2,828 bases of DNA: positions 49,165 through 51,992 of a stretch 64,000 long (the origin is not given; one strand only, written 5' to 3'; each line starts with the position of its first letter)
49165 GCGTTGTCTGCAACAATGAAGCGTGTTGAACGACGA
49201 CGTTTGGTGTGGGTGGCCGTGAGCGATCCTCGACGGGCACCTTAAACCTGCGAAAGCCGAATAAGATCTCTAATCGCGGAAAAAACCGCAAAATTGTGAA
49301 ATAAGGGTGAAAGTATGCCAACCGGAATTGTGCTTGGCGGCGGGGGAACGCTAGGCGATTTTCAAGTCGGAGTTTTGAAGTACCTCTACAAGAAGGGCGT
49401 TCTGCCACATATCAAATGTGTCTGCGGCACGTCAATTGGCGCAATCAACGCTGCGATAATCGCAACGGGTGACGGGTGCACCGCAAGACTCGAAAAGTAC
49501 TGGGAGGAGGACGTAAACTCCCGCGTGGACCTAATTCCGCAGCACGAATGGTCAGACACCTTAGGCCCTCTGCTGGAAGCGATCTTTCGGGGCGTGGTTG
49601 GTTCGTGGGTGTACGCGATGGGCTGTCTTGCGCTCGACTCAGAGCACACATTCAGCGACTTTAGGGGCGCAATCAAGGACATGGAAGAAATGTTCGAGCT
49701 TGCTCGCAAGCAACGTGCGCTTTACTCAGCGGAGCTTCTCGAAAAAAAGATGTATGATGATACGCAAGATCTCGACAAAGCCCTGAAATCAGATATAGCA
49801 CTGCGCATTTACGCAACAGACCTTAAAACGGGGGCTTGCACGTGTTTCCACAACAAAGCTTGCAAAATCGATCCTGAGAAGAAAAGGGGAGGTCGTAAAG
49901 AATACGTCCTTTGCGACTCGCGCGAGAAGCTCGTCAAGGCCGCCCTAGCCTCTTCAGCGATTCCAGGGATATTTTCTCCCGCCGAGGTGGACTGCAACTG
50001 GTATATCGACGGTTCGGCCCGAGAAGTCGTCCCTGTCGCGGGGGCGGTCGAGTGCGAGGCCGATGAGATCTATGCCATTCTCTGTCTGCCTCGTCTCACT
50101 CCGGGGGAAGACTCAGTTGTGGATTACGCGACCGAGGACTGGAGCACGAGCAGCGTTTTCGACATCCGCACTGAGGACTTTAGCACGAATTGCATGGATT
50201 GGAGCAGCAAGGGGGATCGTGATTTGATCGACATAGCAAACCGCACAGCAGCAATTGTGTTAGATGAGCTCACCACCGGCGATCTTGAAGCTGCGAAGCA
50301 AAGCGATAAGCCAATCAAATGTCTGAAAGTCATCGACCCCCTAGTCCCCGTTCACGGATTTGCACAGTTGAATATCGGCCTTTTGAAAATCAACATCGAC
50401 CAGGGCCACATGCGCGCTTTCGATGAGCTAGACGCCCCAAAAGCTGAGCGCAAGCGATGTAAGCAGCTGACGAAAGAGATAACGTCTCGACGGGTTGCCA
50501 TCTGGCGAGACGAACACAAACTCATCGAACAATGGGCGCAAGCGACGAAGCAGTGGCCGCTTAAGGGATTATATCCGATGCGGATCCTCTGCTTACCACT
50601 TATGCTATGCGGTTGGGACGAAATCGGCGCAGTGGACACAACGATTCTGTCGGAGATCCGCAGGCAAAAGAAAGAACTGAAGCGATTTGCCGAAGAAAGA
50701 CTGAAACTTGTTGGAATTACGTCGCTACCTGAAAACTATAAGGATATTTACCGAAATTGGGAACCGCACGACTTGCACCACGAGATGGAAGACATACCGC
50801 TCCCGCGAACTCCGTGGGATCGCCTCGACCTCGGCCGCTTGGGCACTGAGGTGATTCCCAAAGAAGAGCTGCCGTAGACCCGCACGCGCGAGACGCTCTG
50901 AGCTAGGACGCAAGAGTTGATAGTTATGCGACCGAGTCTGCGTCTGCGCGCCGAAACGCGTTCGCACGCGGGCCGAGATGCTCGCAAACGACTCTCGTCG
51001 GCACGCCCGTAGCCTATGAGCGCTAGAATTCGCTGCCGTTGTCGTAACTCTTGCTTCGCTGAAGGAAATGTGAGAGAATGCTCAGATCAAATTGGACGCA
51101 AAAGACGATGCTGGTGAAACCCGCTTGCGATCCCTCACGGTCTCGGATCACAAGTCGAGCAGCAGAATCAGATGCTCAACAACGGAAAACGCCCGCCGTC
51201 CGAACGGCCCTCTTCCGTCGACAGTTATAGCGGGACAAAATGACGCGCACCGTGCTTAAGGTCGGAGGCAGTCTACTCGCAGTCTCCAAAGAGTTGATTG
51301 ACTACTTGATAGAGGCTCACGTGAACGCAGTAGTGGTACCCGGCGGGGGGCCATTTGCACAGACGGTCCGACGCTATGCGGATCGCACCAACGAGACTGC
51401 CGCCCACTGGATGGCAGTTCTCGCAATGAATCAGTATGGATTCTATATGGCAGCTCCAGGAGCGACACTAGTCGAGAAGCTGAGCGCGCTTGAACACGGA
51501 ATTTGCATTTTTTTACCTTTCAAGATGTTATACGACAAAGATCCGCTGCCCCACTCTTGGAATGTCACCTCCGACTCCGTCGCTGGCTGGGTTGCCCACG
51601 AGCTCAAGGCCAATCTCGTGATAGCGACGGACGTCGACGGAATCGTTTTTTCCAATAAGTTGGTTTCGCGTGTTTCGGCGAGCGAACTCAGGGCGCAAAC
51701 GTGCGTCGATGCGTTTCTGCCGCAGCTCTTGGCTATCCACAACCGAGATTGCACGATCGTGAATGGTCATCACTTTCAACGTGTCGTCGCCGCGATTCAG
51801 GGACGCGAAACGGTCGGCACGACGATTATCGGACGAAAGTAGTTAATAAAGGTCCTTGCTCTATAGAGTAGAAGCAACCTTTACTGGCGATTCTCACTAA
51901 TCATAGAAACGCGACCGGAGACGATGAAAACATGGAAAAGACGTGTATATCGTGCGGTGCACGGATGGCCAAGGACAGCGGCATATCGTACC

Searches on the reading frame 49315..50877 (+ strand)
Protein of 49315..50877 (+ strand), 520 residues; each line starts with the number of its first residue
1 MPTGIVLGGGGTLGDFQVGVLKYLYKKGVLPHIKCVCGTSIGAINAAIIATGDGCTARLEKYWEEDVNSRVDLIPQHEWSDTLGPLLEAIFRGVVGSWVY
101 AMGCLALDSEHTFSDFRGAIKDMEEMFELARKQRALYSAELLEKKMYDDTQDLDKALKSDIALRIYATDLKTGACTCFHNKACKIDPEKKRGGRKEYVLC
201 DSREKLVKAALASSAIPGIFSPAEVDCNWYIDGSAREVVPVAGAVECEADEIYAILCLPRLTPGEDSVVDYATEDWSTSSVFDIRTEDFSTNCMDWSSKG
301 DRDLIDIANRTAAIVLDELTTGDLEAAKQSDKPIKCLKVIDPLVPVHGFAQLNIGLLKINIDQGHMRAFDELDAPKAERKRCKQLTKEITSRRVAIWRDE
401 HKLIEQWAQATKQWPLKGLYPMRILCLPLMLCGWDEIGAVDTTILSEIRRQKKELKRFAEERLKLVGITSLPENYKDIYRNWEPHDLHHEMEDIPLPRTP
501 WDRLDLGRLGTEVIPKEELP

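Call 33: search_protein_families(library=pfam, proteins=[window:49315-50877:+], max_evalue=0.001)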
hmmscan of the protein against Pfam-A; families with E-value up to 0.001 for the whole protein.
window:49315-50877:+ (520 aa): 1 family
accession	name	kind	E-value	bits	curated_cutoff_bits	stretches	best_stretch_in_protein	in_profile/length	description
PF01734.28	Patatin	-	5.3e-28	99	27.7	1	5-244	1-190/191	Patatin-like phospholipase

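Call 68: search_protein_families(library=ncbifam, proteins=[window:49315-50877:+], max_evalue=0.00001)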
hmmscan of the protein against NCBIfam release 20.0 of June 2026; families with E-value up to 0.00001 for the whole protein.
window:49315-50877:+ (520 aa): 2 families
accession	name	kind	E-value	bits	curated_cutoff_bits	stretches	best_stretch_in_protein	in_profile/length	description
NF041079.1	CBASS_lipase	equivalog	1.1e-08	34.7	200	0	195-234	135-174/317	CBASS cGAMP-activated phospholipase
NF007623.0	PRK10279.1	equivalog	2.3e-07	30.3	272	0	205-254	128-177/301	patatin-like phospholipase RssA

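Call 69: search_protein_families(library=padloc, proteins=[window:49315-50877:+], max_evalue=0.001)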
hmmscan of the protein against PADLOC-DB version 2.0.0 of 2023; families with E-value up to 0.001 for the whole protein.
window:49315-50877:+ (520 aa): 3 families
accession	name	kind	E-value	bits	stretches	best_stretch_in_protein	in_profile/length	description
PDLC00758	Effector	-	8.7e-09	33.1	1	136-233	95-181/331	Phospholipase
PDLC00757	Effector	-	2.6e-07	28.3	0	133-235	99-188/331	Phospholipase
PDLC00755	Effector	-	3.1e-05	21.3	1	6-92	15-103/311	Phospholipase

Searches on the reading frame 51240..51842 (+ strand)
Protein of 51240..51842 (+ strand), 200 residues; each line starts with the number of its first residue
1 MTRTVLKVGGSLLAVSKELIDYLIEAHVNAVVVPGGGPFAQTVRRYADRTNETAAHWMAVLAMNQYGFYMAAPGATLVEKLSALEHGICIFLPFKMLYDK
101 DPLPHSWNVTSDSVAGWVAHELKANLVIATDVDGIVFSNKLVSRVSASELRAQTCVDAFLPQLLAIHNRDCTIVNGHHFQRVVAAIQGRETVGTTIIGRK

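Call 33: search_protein_families(library=pfam, proteins=[window:51240-51842:+], max_evalue=0.001)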
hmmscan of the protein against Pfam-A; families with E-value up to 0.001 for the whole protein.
window:51240-51842:+ (200 aa): 1 family
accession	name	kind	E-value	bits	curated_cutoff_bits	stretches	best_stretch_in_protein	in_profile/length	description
PF00696.33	AA_kinase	-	1.3e-15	58.2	24.9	2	101-152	143-202/234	Amino acid kinase family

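Call 68: search_protein_families(library=ncbifam, proteins=[window:51240-51842:+], max_evalue=0.00001)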
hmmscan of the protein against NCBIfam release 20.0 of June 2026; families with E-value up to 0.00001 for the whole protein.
window:51240-51842:+ (200 aa): 3 families
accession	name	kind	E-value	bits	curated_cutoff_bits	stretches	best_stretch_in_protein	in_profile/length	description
NF040622.1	MfnE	equivalog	1.2e-38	132.9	300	1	5-197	3-211/211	[5-(aminomethyl)furan-3-yl]methyl phosphate kinase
TIGR00761.1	argB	equivalog_domain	1.3e-08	34.6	151.3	0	107-151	152-199/231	acetylglutamate kinase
NF010662.0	PRK14058.1-4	equivalog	1.5e-06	27.6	194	0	106-151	165-211/264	[LysW]-aminoadipate/[LysW]-glutamate kinase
